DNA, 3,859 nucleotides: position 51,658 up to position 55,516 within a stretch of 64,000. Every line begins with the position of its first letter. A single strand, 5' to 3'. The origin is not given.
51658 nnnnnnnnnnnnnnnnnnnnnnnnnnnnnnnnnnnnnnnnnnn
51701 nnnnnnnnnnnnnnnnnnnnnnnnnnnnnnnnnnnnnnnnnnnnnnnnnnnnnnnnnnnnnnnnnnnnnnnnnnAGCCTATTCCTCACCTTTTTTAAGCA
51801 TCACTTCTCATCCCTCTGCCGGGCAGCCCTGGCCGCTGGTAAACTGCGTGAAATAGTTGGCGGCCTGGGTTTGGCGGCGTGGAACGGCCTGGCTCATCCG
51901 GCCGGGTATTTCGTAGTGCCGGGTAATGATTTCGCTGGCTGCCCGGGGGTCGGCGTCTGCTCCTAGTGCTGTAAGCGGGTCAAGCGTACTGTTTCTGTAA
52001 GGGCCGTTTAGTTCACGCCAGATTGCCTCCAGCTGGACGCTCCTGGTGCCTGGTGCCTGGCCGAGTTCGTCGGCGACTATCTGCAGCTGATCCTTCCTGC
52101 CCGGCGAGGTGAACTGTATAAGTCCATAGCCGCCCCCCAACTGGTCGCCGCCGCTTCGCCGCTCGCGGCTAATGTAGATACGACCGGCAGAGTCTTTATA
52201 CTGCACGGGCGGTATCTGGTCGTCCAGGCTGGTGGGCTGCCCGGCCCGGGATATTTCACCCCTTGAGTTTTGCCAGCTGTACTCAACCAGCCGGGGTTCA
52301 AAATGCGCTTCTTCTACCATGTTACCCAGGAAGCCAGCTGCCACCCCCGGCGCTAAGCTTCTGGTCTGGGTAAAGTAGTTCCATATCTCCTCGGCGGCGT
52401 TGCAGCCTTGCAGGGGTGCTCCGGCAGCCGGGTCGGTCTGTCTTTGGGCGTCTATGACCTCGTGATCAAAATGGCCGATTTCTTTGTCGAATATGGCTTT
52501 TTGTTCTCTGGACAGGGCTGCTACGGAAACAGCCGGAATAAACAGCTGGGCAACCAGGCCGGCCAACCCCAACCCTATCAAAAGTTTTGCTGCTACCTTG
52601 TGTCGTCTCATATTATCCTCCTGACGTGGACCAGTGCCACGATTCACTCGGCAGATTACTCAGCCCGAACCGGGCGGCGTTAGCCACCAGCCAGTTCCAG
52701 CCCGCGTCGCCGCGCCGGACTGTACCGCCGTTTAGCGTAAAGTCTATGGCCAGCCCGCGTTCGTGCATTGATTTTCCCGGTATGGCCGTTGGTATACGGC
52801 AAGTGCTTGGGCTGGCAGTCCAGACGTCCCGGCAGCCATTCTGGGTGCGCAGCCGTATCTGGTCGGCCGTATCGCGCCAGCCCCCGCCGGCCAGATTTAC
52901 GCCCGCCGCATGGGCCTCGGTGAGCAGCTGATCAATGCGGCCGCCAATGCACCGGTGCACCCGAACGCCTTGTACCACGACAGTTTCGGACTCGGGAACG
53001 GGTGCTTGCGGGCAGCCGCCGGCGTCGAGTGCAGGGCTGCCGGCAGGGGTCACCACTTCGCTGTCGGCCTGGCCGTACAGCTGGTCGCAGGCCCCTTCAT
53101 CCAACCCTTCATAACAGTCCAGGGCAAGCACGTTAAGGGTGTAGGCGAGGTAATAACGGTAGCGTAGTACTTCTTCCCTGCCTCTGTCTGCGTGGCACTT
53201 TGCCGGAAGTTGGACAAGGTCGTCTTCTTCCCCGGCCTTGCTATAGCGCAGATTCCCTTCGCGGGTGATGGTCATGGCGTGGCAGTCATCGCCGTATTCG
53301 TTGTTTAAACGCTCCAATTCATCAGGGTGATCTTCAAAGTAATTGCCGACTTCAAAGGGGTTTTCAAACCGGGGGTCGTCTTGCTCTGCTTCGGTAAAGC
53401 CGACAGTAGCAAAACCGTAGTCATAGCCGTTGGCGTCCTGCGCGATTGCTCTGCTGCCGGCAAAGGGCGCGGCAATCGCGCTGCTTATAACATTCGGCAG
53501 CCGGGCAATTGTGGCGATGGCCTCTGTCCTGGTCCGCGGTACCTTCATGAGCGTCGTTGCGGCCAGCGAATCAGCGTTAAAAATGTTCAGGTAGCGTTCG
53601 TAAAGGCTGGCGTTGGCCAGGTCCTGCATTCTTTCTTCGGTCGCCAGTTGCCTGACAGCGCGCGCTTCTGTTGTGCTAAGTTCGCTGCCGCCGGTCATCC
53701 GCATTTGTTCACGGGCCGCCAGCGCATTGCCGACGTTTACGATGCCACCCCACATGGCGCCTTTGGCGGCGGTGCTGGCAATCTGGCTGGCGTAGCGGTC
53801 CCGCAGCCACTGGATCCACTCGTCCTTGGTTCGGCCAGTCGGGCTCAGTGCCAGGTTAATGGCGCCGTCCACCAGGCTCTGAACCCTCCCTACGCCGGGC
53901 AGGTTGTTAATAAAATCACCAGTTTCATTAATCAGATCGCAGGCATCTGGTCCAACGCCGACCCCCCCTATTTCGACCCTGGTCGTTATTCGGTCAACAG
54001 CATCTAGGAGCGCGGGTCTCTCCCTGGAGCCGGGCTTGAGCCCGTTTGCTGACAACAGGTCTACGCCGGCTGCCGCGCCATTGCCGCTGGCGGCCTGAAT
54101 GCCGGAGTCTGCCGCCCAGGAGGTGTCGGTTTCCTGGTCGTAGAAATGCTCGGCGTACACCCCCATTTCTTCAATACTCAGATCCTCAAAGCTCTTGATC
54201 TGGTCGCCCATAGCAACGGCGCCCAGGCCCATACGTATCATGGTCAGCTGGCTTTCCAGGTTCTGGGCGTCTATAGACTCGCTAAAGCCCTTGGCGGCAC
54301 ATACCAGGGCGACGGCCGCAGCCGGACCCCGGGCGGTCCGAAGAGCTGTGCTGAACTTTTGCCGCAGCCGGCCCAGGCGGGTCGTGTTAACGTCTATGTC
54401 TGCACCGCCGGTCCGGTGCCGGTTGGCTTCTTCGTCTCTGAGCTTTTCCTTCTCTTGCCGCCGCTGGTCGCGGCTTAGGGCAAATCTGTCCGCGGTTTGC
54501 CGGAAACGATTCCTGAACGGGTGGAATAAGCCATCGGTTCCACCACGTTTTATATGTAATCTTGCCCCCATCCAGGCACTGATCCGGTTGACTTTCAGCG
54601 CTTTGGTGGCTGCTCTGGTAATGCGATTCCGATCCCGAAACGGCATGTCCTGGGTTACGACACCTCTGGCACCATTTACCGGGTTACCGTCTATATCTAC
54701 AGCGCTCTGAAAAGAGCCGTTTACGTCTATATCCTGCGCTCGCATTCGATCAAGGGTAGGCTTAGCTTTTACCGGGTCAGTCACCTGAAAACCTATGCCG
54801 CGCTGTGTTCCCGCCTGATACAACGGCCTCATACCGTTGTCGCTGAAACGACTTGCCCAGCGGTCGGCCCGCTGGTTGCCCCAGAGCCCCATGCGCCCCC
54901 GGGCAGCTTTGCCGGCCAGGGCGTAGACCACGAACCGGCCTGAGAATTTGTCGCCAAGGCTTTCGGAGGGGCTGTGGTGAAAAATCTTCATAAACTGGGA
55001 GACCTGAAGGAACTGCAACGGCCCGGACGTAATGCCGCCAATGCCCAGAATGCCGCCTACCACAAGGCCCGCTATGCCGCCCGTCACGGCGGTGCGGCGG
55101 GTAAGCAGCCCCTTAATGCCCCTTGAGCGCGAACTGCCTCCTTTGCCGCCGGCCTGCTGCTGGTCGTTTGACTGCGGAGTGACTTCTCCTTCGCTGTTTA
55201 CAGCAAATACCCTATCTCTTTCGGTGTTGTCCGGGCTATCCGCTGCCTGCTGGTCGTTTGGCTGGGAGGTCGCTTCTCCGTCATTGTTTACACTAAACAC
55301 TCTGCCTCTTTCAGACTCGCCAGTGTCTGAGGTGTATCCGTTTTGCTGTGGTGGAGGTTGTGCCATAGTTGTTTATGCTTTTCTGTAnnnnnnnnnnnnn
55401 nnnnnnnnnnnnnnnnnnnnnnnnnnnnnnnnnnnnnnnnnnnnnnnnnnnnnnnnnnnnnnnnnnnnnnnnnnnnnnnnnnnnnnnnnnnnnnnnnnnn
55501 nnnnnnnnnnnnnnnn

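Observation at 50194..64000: Gram-positive-type T4SS-like cluster with dual wall hydrolases and P/Q-rich extensions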

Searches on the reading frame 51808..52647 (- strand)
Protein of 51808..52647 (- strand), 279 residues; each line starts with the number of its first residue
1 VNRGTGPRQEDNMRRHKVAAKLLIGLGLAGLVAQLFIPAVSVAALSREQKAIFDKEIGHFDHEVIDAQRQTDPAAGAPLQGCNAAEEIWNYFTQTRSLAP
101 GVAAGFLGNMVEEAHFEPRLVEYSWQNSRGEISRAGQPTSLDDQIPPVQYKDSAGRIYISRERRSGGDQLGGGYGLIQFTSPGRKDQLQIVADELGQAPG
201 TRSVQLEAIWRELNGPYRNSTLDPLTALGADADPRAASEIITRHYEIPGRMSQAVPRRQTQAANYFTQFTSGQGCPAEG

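Call 4: search_protein_families(library=pfam, max_evalue=0.01, proteins=[window:51808-52647:-])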
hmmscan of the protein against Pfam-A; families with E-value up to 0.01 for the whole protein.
window:51808-52647:- (279 aa): 1 family
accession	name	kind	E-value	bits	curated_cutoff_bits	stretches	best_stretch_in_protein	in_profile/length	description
PF18013.6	Phage_lysozyme2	-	2.1e-22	80.3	28.2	1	84-269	2-140/140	Phage tail lysozyme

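Call 5: search_protein_families(library=ncbifam, max_evalue=0.01, proteins=[window:51808-52647:-])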
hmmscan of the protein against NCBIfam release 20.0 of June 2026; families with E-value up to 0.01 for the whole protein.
window:51808-52647:- (279 aa): 0 families

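Call 55: search_protein_families(library=pfam, alignment_id=A4, max_evalue=0.001)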
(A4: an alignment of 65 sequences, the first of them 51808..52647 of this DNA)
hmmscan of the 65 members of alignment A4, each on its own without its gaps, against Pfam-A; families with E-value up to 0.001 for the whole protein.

A. member 1, window:51808-52647:- (279 aa): 1 family
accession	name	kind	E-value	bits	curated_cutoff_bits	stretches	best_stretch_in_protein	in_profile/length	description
PF18013.6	Phage_lysozyme2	-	2.1e-22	80.3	28.2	1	84-269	2-140/140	Phage tail lysozyme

B. families by the number of members that match (of 65 scanned): 19 families
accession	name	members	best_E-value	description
PF18013.6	Phage_lysozyme2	41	1.2e-50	Phage tail lysozyme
PF01520.23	Amidase_3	11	1.3e-16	N-acetylmuramoyl-L-alanine amidase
PF01551.29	Peptidase_M23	9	3.5e-28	Peptidase family M23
PF13472.12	Lipase_GDSL_2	9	2.1e-11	GDSL-like Lipase/Acylhydrolase family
PF05257.22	CHAP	9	5.9e-11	CHAP domain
PF00877.26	NLPC_P60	7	3.3e-22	NlpC/P60 family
PF13406.11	SLT_2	7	3.3e-11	Transglycosylase SLT domain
PF13529.12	Peptidase_C39_2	5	1.3e-14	Peptidase_C39 like family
PF01832.25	Glucosaminidase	4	2.2e-21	Mannosyl-glycoprotein endo-beta-N-acetylglucosaminidase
PF01464.25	SLT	3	1e-09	Transglycosylase SLT domain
PF01510.30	Amidase_2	2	1.7e-17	N-acetylmuramoyl-L-alanine amidase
PF02557.22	VanY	2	8.7e-09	D-alanyl-D-alanine carboxypeptidase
PF00657.28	Lipase_GDSL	2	1.5e-07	GDSL-like Lipase/Acylhydrolase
PF12385.14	Peptidase_C70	2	0.00016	Papain-like cysteine protease AvrRpt2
PF00933.27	Glyco_hydro_3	1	4.1e-46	Glycosyl hydrolase family 3 N terminal domain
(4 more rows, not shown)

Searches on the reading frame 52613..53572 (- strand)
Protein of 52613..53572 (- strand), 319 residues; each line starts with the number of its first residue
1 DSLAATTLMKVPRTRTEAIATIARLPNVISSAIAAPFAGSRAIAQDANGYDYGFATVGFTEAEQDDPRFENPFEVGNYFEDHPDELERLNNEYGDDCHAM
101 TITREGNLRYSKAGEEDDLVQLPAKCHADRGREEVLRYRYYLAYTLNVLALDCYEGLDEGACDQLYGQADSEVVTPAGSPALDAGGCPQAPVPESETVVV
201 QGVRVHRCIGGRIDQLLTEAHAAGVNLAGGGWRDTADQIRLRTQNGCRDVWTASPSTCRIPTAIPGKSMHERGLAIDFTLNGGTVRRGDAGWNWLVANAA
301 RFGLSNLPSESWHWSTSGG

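Call 54: search_protein_families(library=pfam, alignment_id=A3, max_evalue=0.001)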
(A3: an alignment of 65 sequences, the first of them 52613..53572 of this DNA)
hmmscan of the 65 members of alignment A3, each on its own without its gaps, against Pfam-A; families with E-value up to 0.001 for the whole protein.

A. member 1, window:52613-53572:- (319 aa): 1 family
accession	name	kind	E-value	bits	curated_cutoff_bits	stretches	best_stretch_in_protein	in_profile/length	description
PF02557.22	VanY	-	2e-06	28.1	25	1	209-305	8-107/132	D-alanyl-D-alanine carboxypeptidase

B. families by the number of members that match (of 65 scanned): 12 families
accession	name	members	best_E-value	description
PF02557.22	VanY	16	2e-17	D-alanyl-D-alanine carboxypeptidase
PF05257.22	CHAP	2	5.6e-13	CHAP domain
PF13472.12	Lipase_GDSL_2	2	2.2e-12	GDSL-like Lipase/Acylhydrolase family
PF03372.29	Exo_endo_phos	2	4.5e-06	Endonuclease/Exonuclease/phosphatase family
PF08787.18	Alginate_lyase2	1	7.2e-34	Alginate lyase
PF13350.11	Y_phosphatase3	1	1.6e-32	Tyrosine phosphatase family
PF01510.30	Amidase_2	1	3.9e-13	N-acetylmuramoyl-L-alanine amidase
PF03009.23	GDPD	1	7.5e-12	Glycerophosphoryl diester phosphodiesterase family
PF01551.29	Peptidase_M23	1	6.7e-05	Peptidase family M23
PF22784.1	PTP-SAK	1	0.00016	Swiss Army Knife protein, DSP-PTPase phosphatase domain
PF05382.19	Amidase_5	1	0.00017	Bacteriophage peptidoglycan hydrolase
PF00657.28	Lipase_GDSL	1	0.00062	GDSL-like Lipase/Acylhydrolase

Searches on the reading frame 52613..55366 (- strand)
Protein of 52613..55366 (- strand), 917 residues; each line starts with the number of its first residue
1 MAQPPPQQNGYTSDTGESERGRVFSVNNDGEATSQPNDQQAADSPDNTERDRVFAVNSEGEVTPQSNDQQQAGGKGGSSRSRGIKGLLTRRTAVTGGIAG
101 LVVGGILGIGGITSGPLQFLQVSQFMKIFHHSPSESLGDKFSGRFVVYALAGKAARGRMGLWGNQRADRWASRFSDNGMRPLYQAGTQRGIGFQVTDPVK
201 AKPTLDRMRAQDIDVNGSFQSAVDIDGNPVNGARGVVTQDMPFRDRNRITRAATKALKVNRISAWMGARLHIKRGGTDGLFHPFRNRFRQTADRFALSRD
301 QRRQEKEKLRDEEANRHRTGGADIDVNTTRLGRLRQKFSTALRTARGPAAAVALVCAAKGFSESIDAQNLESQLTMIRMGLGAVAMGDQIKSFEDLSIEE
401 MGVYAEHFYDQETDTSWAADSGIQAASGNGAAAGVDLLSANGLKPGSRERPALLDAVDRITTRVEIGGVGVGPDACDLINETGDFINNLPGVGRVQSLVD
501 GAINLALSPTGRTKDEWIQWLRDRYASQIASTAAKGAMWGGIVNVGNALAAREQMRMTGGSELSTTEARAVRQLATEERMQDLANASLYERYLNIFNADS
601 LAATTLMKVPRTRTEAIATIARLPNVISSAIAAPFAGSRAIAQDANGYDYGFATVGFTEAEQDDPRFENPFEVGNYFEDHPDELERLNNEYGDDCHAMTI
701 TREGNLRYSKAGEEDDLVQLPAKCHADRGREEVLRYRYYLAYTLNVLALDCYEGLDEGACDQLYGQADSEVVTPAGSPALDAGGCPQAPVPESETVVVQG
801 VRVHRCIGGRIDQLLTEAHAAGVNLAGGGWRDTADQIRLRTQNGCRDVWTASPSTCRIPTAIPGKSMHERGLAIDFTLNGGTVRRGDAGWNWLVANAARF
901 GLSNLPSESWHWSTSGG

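Call 4: search_protein_families(library=pfam, max_evalue=0.01, proteins=[window:52613-55366:-])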
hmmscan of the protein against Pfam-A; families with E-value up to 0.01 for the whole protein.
window:52613-55366:- (917 aa): 1 family
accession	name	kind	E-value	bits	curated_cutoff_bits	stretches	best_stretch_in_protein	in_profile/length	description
PF02557.22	VanY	-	3.5e-06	27.3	25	1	808-903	9-107/132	D-alanyl-D-alanine carboxypeptidase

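Call 5: search_protein_families(library=ncbifam, max_evalue=0.01, proteins=[window:52613-55366:-])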
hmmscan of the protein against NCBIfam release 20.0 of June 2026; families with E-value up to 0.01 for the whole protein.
window:52613-55366:- (917 aa): 0 families

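Call 44: find_homologous_proteins(query=window:52613-55366:-, max_evalue=0.00001)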
Query window:52613-55366:- (917 aa): 5 proteins with E <= 0.00001 among 8000 candidates.
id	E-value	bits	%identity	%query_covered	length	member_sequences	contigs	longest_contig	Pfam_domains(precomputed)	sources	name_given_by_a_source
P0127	0.0e+0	2033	100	98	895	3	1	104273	PF02557.23,PF26571.1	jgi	-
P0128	0.0e+0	1110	57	97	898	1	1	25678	PF02557.23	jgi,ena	-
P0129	6.2e-254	863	49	92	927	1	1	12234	PF02557.23,PF26571.1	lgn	-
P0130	1.4e-235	803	48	87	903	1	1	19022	PF02557.23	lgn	-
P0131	6.6e-187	642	47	76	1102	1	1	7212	-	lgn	-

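Call 57: predict_structure(alignment_id=A2)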
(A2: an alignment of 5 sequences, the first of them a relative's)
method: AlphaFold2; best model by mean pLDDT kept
length: 895 residues; sequences in the alignment: 5
mean_pLDDT: 40.3   pTM: 0.25
mean pLDDT of the five models: 40.3, 40.2, 39.4, 35.9, 34.7
residues with pLDDT >= 90: 0; 70-90: 89; 50-70: 146; < 50: 660
segments of 3 or more residues with pLDDT < 50: 1-142, 163-167, 220-222, 237-653, 688-698, 727-738, 743-756, 768-779, 808-848
pLDDT, mean of each block of 10 residues (from residue 1): 24 29 29 27 27 24 24 25 23 24 23 27 40 41 59 75 52 80 77 70 62 63 55 50 21 24 27 32 40 31 30 35 32 33 27 25 21 24 28 30 32 31 30 30 27 33 25 32 38 41 30 23 26 28 32 30 26 24 25 25 24 21 29 42 40 54 74 64 55 40 55 64 50 44 38 43 53 44 67 84 63 43 41 34 42 75 81 77 63 51
secondary structure, 60 per line:
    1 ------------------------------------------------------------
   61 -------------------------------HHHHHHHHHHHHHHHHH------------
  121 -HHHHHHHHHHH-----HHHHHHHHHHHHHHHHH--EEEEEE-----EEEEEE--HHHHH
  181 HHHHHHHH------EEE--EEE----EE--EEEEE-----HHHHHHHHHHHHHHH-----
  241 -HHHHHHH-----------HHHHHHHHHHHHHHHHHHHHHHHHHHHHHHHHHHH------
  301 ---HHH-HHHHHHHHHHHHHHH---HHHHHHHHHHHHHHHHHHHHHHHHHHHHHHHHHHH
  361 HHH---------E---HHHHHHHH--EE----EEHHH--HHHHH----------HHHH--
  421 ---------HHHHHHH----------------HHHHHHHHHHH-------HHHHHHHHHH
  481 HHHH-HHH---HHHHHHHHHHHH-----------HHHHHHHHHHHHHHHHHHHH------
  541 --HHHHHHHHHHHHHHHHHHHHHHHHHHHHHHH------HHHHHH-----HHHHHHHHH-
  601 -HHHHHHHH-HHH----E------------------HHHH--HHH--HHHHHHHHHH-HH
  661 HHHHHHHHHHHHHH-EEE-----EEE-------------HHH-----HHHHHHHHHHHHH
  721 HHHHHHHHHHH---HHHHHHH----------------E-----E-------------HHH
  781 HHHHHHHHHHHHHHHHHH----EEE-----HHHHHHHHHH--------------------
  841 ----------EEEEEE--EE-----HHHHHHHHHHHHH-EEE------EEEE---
elements in order (helices of 4 or more, strands of 3 or more residues): H92-108 H122-132 H138-154 E157-162 E168-173 H176-188 E195-197 E200-202 E211-215 H221-235 H242-248 H260-294 H308-322 H326-363 H377-384 H400-404 H415-418 H430-436 H453-463 H471-484 H492-503 H515-534 H543-573 H580-585 H591-599 H602-609 H637-640 H648-657 H659-674 E676-678 E684-686 H708-731 H735-741 H778-798 E803-805 H811-820 E851-856 H866-878 E880-882 E889-892

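Call 73: search_solved_structures(query=A2, max_evalue=1)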
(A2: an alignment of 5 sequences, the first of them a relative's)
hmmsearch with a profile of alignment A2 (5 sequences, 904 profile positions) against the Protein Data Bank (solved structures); distinct sequences matched with E-value up to 1: 7.
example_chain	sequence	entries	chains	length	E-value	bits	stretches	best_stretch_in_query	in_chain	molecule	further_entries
6a6a_A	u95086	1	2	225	3.9e-11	45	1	783-891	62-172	D-alanyl-D-alanine carboxypeptidase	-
5zhf_A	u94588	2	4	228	4e-11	45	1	783-891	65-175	D-alanyl-D-alanine carboxypeptidase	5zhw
5hnm_A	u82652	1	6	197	4.2e-11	44.9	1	784-891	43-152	D-alanyl-D-alanine carboxypeptidase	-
4nt9_B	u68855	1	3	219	0.00028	22.3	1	760-890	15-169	Putative uncharacterized protein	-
4d0y_A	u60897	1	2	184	0.0028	19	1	795-891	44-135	DACB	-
4ox5_A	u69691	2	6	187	0.0028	19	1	795-891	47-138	LdcB LD-carboxypeptidase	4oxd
4ox3_A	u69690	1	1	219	0.013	16.8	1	782-891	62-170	Putative carboxypeptidase YodJ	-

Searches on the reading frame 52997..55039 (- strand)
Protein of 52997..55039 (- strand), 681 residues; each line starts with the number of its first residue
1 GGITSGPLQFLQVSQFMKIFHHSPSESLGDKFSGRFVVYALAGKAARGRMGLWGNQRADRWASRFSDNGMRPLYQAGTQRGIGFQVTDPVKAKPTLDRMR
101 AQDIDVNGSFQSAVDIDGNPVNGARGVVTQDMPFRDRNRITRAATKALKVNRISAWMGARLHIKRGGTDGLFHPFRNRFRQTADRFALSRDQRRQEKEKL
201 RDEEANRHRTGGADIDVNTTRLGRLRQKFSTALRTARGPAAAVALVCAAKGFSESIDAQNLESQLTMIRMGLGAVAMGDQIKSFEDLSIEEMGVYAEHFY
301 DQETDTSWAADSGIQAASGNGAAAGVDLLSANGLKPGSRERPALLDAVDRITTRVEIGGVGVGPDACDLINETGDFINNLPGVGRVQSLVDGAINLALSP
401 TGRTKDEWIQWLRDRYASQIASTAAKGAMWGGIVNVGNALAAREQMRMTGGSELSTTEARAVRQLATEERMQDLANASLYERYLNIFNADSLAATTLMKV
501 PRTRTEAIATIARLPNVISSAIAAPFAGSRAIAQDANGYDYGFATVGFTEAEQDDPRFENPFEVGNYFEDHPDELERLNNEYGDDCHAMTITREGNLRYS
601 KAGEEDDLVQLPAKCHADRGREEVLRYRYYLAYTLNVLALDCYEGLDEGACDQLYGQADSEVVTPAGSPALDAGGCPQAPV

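Call 85: search_protein_representatives(protein=window:52997-55039:-)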
Query: 681 residues. Proteins with E-value up to 0.001 (for the whole library): 708; up to 1e-10: 534; up to 1e-30: 217. The best 150 are listed.
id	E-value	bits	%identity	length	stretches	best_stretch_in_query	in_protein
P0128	2.4e-264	895.3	60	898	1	1-679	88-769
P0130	1.1e-196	671.8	50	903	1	6-680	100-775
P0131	1.2e-181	622.0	50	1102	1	3-671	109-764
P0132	6.0e-169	580.1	45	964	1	3-677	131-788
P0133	1.6e-128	446.5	40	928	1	3-665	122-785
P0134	1.6e-117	410.1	39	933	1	3-661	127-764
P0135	8.4e-115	401.2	39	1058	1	4-654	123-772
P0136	2.8e-112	392.8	37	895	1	3-674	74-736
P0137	8.4e-111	388.0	39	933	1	3-654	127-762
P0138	8.3e-109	381.4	38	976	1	3-660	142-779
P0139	5.2e-105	368.8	36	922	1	5-675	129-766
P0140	6.5e-105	368.5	40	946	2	2-564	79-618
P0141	8.5e-101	354.9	36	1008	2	2-581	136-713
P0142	6.2e-95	335.5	36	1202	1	4-654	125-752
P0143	4.8e-91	322.7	35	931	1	3-667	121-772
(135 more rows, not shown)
